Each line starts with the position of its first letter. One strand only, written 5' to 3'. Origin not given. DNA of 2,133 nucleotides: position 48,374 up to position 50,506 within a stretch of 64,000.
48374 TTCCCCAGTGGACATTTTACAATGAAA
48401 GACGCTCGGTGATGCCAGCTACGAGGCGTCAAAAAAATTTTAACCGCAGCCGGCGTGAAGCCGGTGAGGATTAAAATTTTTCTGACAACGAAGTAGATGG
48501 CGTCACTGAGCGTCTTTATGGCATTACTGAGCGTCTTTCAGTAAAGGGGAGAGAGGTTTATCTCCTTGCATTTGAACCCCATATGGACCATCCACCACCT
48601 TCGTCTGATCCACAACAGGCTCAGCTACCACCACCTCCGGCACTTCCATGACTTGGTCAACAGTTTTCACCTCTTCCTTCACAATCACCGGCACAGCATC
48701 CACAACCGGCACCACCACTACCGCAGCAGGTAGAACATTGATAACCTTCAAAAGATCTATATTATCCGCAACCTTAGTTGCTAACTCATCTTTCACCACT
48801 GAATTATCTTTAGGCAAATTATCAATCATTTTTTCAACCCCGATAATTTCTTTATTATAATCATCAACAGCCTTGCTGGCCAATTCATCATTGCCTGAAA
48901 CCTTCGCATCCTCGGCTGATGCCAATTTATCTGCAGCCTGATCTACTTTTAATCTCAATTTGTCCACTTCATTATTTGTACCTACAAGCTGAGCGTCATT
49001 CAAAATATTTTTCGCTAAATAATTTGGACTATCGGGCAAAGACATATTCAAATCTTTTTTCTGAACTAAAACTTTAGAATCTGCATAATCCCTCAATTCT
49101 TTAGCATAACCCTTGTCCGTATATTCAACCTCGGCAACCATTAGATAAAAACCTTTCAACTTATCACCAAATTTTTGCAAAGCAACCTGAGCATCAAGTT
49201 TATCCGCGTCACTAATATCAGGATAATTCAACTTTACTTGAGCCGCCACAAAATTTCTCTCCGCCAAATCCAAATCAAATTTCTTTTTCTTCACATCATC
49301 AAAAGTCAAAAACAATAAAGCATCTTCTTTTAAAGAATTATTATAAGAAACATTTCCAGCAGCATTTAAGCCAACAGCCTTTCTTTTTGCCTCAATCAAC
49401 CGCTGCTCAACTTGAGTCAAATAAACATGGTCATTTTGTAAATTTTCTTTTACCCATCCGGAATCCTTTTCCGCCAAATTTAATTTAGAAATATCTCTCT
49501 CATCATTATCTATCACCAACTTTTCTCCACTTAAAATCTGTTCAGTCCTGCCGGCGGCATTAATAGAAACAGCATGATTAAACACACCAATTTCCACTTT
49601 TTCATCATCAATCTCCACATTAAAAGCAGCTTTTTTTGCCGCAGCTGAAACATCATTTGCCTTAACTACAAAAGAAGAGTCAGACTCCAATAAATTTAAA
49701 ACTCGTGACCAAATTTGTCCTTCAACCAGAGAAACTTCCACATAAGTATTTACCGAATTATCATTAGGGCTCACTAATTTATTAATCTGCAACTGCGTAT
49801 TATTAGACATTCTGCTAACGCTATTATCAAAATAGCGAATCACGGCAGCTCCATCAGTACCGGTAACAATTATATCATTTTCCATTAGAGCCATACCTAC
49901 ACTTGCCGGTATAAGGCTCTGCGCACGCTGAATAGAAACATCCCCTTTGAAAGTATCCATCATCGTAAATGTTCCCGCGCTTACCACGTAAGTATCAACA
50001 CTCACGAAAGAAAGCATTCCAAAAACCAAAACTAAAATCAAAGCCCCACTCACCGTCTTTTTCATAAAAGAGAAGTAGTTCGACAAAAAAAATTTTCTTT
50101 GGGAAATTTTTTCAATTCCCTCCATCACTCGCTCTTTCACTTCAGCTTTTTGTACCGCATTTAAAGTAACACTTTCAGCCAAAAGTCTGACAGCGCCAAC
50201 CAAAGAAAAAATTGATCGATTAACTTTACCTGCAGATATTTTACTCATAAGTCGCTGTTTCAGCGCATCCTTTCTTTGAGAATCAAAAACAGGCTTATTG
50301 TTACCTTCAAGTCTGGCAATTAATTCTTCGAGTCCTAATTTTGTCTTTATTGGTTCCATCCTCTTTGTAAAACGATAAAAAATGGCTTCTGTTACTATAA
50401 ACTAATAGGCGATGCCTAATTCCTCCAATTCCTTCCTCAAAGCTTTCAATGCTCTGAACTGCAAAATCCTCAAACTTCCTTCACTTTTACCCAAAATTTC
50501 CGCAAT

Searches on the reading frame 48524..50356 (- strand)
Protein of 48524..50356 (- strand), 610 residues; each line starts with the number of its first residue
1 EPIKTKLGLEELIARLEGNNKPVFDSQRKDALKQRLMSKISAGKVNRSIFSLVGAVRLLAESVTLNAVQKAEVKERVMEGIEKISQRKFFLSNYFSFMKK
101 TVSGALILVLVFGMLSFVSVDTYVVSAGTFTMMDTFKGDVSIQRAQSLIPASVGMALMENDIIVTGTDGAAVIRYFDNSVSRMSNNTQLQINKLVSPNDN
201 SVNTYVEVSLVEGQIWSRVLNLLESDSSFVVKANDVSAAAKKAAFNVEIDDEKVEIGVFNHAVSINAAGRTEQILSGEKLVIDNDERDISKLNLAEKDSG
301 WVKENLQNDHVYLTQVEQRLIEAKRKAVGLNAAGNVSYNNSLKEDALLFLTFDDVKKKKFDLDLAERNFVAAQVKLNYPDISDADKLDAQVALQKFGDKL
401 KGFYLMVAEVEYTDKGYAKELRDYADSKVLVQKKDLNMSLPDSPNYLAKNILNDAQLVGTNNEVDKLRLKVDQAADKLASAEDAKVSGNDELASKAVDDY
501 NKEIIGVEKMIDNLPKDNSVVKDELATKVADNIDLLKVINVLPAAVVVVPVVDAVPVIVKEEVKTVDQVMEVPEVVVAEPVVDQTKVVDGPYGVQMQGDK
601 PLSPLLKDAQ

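Call 64: search_protein_families(library=pfam, proteins=[window:48524-50356:-], max_evalue=0.00001)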
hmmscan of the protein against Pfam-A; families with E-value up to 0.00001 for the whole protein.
window:48524-50356:- (610 aa): 2 families
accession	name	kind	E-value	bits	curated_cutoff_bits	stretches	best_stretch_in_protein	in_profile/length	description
PF18915.5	DUF5667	-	2.3e-11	44.4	27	1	440-535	3-88/99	Domain of unknown function (DUF5667)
PF04773.18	FecR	-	1.1e-09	39.1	24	1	162-263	2-96/97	FecR protein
